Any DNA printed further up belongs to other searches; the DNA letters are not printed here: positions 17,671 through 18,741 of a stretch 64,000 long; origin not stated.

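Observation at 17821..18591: NtrC homolog with the sigma54-activating AAA+ core cleanly missing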

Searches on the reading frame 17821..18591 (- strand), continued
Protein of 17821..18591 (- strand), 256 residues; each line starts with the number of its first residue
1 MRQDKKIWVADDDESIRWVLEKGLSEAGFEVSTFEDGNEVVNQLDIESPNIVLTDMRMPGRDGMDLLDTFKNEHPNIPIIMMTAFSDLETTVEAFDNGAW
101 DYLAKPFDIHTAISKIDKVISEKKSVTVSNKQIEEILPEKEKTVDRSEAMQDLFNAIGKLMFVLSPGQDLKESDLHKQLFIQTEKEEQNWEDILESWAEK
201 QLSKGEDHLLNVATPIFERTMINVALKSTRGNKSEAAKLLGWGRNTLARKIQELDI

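Call 11: find_related_loci(query=window:17821-18591:-, collection=genome_contigs, flank=10000)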
Query window:17821-18591:- (256 aa) in genome_contigs; peptide patterns used: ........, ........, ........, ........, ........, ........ (x = any residue, [..] = any of these).
59 stretches matched a pattern; 16 encode a relative of the query (tblastn E <= 1e-3); 16 distinct loci.
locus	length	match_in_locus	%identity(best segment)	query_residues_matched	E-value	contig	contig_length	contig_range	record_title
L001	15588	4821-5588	99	1-256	8e-171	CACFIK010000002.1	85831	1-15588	uncultured SAR86 cluster bacterium isolate AG-908-C20 genome assembly, contig: AG-908-C20_NODE_2, whole genome shotgun s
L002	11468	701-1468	99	1-256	8e-171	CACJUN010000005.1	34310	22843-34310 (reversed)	MAG: uncultured SAR86 cluster bacterium isolate AG-453-B11 genome assembly, contig: AG-453-B11_NODE_5, whole genome shot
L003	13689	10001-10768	98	1-256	2e-168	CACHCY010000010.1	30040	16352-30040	uncultured SAR86 cluster bacterium isolate AG-911-D02 genome assembly, contig: AG-911-D02_NODE_10, whole genome shotgun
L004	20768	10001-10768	96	1-256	7e-166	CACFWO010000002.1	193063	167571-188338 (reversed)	uncultured SAR86 cluster bacterium isolate AG-909-C16 genome assembly, contig: AG-909-C16_NODE_2, whole genome shotgun s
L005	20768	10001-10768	95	1-256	1e-165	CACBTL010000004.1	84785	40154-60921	uncultured SAR86 cluster bacterium isolate AG-359-K03 genome assembly, contig: AG-359-K03_NODE_4, whole genome shotgun s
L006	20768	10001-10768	95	1-256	3e-165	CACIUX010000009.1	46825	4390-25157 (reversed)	uncultured SAR86 cluster bacterium isolate AG-914-F13 genome assembly, contig: AG-914-F13_NODE_9, whole genome shotgun s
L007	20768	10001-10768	95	1-256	4e-165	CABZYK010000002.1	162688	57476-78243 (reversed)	MAG: uncultured SAR86 cluster bacterium isolate AG-896-P11 genome assembly, contig: AG-896-P11_NODE_2, whole genome shot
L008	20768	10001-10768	95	1-256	6e-165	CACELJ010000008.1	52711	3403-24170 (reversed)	uncultured SAR86 cluster bacterium isolate AG-905-N06 genome assembly, contig: AG-905-N06_NODE_8, whole genome shotgun s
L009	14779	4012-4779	95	1-256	9e-165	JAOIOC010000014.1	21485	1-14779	SAR86 cluster bacterium isolate AH-736-O06 AH-736-O06_NODE_14, whole genome shotgun sequence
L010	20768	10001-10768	93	1-256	3e-162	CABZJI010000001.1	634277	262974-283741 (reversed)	MAG: uncultured SAR86 cluster bacterium isolate AG-337-I17 genome assembly, contig: AG-337-I17_NODE_1, whole genome shot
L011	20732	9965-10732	92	1-256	3e-154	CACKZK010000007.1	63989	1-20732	uncultured SAR86 cluster bacterium isolate AG-461-A21 genome assembly, contig: AG-461-A21_NODE_7, whole genome shotgun s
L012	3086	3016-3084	100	1-23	4e-9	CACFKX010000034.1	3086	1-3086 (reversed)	uncultured SAR86 cluster bacterium isolate AG-908-F10 genome assembly, contig: AG-908-F10_NODE_35, whole genome shotgun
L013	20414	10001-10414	25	6-149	2e-7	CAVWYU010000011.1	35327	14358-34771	MAG: uncultured Bacteroidetes bacterium isolate MFD09368.bin.1.176 genome assembly, contig: contig_51837, whole genome s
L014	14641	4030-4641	25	6-119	4e-7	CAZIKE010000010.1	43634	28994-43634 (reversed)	MAG TPA_asm: uncultured Chitinophagales bacterium isolate SRP290908_co1_392 genome assembly, contig: NODE_946_length_436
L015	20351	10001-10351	25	2-119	1e-6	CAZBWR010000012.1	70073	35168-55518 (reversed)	MAG TPA_asm: uncultured Chitinophagales bacterium isolate SRP287453_co1_248 genome assembly, contig: NODE_544_length_700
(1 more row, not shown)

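Call 15: find_encoding_contigs(protein=P0005, flank=10000, max_places=4)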
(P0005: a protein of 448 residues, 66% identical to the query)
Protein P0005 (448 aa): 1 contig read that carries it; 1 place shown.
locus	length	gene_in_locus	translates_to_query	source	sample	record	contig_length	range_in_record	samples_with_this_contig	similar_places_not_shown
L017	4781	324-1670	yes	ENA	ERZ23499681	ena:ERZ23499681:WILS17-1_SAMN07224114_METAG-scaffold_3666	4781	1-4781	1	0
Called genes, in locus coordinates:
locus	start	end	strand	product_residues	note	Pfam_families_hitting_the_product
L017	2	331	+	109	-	?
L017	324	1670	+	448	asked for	PF00072:Response_reg, PF00004:AAA (faint), PF00158:Sigma54_activat, PF14532:Sigma54_activ_2, PF07724:AAA_2 (faint), PF07728:AAA_5 (weak), PF25601:AAA_lid_14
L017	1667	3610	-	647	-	PF21994:AGAO-like_N2 (weak), PF02728:Cu_amine_oxidN3, PF01179:Cu_amine_oxid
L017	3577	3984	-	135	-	PF00581:Rhodanese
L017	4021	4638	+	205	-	PF00300:His_Phos_1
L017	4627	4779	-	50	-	?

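Call 16: find_encoding_contigs(protein=P0027, flank=10000, max_places=4)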
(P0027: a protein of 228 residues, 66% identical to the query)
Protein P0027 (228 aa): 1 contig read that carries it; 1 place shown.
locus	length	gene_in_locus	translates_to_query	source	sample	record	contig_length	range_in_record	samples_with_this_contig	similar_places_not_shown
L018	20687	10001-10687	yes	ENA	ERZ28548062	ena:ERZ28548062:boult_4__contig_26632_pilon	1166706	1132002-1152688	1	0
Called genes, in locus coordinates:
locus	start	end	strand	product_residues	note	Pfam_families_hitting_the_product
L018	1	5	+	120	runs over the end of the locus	PF00271:Helicase_C (faint)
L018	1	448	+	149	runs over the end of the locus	PF00271:Helicase_C, PF19833:RecG_dom3_C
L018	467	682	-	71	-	PF03030:H_PPase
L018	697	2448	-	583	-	PF03030:H_PPase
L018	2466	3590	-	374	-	PF00375:SDF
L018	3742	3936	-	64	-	PF00301:Rubredoxin, PF21349:RUBY_RBDX (faint)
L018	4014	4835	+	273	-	PF01040:UbiA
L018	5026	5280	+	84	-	PF04339:FemAB_like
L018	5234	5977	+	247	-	PF04339:FemAB_like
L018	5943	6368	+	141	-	PF00730:HhH-GPD (weak)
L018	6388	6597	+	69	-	-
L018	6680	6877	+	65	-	-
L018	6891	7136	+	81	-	PF06853:DUF1249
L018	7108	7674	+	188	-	PF05728:UPF0227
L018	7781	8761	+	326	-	PF03951:Gln-synt_N, PF00120:Gln-synt_C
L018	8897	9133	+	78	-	PF08448:PAS_4 (weak)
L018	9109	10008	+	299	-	PF00512:HisKA, PF02518:HATPase_c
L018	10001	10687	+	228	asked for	PF00072:Response_reg, PF00158:Sigma54_activat, PF14532:Sigma54_activ_2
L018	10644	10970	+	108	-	PF00158:Sigma54_activat, PF14532:Sigma54_activ_2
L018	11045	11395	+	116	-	PF25601:AAA_lid_14, PF02954:HTH_8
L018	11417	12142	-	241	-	PF01179:Cu_amine_oxid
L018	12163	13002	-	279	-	PF02728:Cu_amine_oxidN3, PF01179:Cu_amine_oxid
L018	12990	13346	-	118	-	PF02727:Cu_amine_oxidN2 (weak), PF21994:AGAO-like_N2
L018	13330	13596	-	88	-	PF00581:Rhodanese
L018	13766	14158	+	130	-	PF00300:His_Phos_1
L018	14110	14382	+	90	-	PF00300:His_Phos_1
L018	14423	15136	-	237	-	PF00977:His_biosynth, PF05690:ThiG (faint), PF01207:Dus (faint)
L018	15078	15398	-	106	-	PF00977:His_biosynth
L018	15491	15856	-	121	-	PF00977:His_biosynth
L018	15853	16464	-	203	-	PF00117:GATase, PF07685:GATase_3 (weak), PF01174:SNO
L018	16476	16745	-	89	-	PF00475:IGPD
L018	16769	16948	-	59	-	PF00475:IGPD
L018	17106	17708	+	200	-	PF00730:HhH-GPD, PF00633:HHH (weak)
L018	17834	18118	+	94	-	PF14815:NUDIX_4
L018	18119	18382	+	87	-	PF04362:Iron_traffic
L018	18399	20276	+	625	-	PF00933:Glyco_hydro_3, PF01915:Glyco_hydro_3_C, PF07691:PA14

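Call 17: find_encoding_contigs(protein=P0003, flank=10000, max_places=3)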
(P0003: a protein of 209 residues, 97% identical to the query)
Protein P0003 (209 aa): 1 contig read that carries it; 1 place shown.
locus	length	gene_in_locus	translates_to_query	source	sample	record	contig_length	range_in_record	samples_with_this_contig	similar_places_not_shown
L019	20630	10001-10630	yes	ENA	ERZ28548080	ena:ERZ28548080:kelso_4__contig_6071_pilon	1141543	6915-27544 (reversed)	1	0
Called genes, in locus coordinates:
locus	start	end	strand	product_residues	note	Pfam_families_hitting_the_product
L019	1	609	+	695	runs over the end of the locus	PF17191:RecG_wedge, PF01336:tRNA_anti-codon, PF00176:SNF2-rel_dom, PF00270:DEAD, PF04851:ResIII, PF00271:Helicase_C, PF19833:RecG_dom3_C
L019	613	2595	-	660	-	PF03030:H_PPase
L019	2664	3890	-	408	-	PF00375:SDF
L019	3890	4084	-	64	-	PF00301:Rubredoxin, PF21349:RUBY_RBDX (faint)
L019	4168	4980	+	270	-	PF01040:UbiA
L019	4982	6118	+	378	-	PF04339:FemAB_like, PF13480:Acetyltransf_6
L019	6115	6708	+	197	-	PF00730:HhH-GPD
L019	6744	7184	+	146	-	PF06853:DUF1249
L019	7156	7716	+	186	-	PF05728:UPF0227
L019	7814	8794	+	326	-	PF03951:Gln-synt_N, PF00120:Gln-synt_C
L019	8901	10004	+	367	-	PF00512:HisKA, PF02518:HATPase_c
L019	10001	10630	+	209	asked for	PF00072:Response_reg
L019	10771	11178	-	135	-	PF00581:Rhodanese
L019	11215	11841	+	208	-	PF00300:His_Phos_1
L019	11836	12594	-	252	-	PF00977:His_biosynth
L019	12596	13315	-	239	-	PF00977:His_biosynth, PF01207:Dus (weak)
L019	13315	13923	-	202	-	PF00117:GATase, PF07685:GATase_3 (faint), PF01174:SNO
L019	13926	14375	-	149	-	PF00475:IGPD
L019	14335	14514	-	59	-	-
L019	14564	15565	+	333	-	PF00730:HhH-GPD, PF00633:HHH, PF14815:NUDIX_4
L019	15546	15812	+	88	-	PF04362:Iron_traffic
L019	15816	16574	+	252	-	PF00933:Glyco_hydro_3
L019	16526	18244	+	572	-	PF01915:Glyco_hydro_3_C, PF07691:PA14, PF14310:Fn3-like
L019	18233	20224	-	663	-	PF01408:GFO_IDH_MocA, PF22725:GFO_IDH_MocA_C3 (weak), PF00248:Aldo_ket_red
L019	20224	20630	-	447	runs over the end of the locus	PF13347:MFS_2, PF07690:MFS_1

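Call 39: find_encoding_contigs(protein=P0057, flank=6000, max_places=2)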
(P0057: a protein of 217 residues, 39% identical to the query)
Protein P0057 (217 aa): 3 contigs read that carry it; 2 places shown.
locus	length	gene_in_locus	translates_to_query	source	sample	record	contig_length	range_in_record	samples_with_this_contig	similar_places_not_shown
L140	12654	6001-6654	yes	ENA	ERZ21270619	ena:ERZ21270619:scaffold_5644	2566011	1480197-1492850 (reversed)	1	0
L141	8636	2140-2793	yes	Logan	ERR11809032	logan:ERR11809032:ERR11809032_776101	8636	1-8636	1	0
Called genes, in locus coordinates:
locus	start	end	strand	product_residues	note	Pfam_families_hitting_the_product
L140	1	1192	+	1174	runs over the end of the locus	PF05567:T4P_PilY1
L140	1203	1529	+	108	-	-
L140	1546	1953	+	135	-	PF07963:N_methyl, PF16732:ComP_DUS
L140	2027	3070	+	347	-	PF02568:ThiI, PF03054:tRNA_Me_trans, PF18297:NFACT-R_2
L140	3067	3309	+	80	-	PF01206:TusA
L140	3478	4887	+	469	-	PF03951:Gln-synt_N, PF00120:Gln-synt_C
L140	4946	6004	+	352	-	PF00989:PAS (weak), PF08448:PAS_4, PF00512:HisKA, PF02518:HATPase_c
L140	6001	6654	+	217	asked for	PF00072:Response_reg, PF02954:HTH_8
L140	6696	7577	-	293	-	-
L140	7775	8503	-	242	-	PF00005:ABC_tran, PF13304:AAA_21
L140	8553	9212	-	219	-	PF07963:N_methyl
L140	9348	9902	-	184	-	-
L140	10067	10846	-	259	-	-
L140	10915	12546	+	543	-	PF02518:HATPase_c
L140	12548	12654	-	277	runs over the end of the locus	PF07963:N_methyl (weak)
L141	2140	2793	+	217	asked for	PF00072:Response_reg, PF02954:HTH_8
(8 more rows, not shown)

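Call 40: find_encoding_contigs(protein=P0104, flank=6000, max_places=2)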
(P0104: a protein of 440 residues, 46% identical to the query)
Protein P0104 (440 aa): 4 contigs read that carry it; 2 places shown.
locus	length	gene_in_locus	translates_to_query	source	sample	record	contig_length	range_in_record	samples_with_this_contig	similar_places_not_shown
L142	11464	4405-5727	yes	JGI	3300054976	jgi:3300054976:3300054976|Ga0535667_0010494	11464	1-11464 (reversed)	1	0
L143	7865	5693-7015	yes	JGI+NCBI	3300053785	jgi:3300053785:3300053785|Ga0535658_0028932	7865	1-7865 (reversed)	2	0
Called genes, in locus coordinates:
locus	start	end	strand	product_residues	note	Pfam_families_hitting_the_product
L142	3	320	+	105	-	?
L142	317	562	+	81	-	PF01206:TusA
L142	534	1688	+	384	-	PF01545:Cation_efflux, PF16916:ZT_dimer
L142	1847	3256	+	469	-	PF03951:Gln-synt_N, PF00120:Gln-synt_C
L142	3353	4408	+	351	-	PF00989:PAS (faint), PF00512:HisKA, PF02518:HATPase_c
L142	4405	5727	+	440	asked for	PF00072:Response_reg, PF00158:Sigma54_activat, PF14532:Sigma54_activ_2, PF20720:nSTAND3 (weak), PF25601:AAA_lid_14, PF02954:HTH_8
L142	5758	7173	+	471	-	PF00884:Sulfatase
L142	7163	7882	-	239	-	PF00005:ABC_tran, PF13304:AAA_21 (weak)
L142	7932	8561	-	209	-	PF07963:N_methyl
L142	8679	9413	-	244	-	-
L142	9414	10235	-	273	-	-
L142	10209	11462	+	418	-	?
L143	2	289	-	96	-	PF07963:N_methyl (weak), PF12019:GspH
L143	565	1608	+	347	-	PF02568:ThiI, PF03054:tRNA_Me_trans, PF18297:NFACT-R_2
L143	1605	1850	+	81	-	PF01206:TusA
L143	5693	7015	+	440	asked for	PF00072:Response_reg, PF00158:Sigma54_activat, PF14532:Sigma54_activ_2, PF20720:nSTAND3 (weak), PF25601:AAA_lid_14, PF02954:HTH_8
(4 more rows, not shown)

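Call 41: find_encoding_contigs(protein=P0073, flank=6000, max_places=2)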
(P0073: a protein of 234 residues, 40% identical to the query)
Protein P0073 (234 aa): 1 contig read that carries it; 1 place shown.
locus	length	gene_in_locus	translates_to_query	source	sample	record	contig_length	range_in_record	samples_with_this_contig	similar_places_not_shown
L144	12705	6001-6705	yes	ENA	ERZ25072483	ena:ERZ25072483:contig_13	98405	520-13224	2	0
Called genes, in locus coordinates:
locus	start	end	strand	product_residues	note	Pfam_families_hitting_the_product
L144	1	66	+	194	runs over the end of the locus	?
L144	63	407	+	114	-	-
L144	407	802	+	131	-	PF07963:N_methyl (weak), PF16732:ComP_DUS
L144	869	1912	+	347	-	PF02568:ThiI, PF03054:tRNA_Me_trans, PF18297:NFACT-R_2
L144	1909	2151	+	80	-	PF01206:TusA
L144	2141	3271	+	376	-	PF01545:Cation_efflux, PF16916:ZT_dimer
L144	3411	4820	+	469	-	PF03951:Gln-synt_N, PF00120:Gln-synt_C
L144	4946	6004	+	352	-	PF00512:HisKA, PF02518:HATPase_c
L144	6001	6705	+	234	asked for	PF00072:Response_reg, PF02954:HTH_8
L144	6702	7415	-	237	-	PF00005:ABC_tran, PF13304:AAA_21 (weak)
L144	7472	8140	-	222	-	PF07963:N_methyl (weak)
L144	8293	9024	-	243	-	-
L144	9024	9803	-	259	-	-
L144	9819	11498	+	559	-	PF02518:HATPase_c (weak)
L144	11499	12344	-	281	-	-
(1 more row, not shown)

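Call 58: predict_structure(alignment_id=A2)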
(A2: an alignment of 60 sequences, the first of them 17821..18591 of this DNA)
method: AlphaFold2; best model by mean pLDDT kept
length: 256 residues; sequences in the alignment: 60
mean_pLDDT: 76.8   pTM: 0.51
mean pLDDT of the five models: 76.8, 76.4, 75.1, 74.5, 72.4
residues with pLDDT >= 90: 105; 70-90: 71; 50-70: 30; < 50: 50
segments of 3 or more residues with pLDDT < 50: 125-146, 148-150, 162-172, 174-187
pLDDT, mean of each block of 10 residues (from residue 1): 80 93 93 93 90 90 88 87 73 72 87 88 51 34 42 56 44 46 50 89 90 92 95 94 94 92
secondary structure, 60 per line:
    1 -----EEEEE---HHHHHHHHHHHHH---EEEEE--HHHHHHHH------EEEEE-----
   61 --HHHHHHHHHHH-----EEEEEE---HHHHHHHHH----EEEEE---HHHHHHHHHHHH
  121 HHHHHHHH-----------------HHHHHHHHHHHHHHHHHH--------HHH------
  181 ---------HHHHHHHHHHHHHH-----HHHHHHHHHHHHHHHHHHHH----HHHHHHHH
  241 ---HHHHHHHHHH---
elements in order: E6-10 H14-26 E30-34 H37-44 E51-55 H63-73 E79-84 H88-96 E101-105 H109-128 H146-163 H190-203 H209-228 H233-240 H244-253

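Call 62: search_protein_representatives(protein=window:17821-18591:-)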
Query: 256 residues. Proteins with E-value up to 0.001 (for the whole library): 502238; up to 1e-10: 57749; up to 1e-30: 223. The best 150 are listed.
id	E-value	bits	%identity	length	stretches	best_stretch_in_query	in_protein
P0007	2.2e-79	282.8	89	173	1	1-144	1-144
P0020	3.3e-66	239.7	61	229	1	2-182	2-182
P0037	3.2e-60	220.1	64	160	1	3-156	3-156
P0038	1.1e-59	218.3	74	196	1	1-136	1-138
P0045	5.1e-58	212.9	75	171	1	2-127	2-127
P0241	3.7e-54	200.3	31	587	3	3-146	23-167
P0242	1.2e-51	192.1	45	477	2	6-161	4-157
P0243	3.4e-51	190.6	41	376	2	5-168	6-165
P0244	6.0e-50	186.5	28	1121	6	6-117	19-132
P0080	3.6e-48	180.6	46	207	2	4-131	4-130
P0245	1.7e-47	178.4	32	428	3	5-123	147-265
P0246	2.0e-46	174.9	44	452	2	6-161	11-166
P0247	8.9e-46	172.8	43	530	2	7-161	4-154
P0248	2.1e-45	171.6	37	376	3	5-131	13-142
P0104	2.1e-45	171.6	47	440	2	2-123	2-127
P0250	1.3e-43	165.8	46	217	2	5-134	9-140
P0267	1.8e-38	148.9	46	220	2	6-126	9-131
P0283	4.7e-37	144.2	35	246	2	2-132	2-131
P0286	1.7e-36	142.4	39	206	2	7-124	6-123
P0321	2.9e-34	135.1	35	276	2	5-118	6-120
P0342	3.9e-33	131.4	32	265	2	3-133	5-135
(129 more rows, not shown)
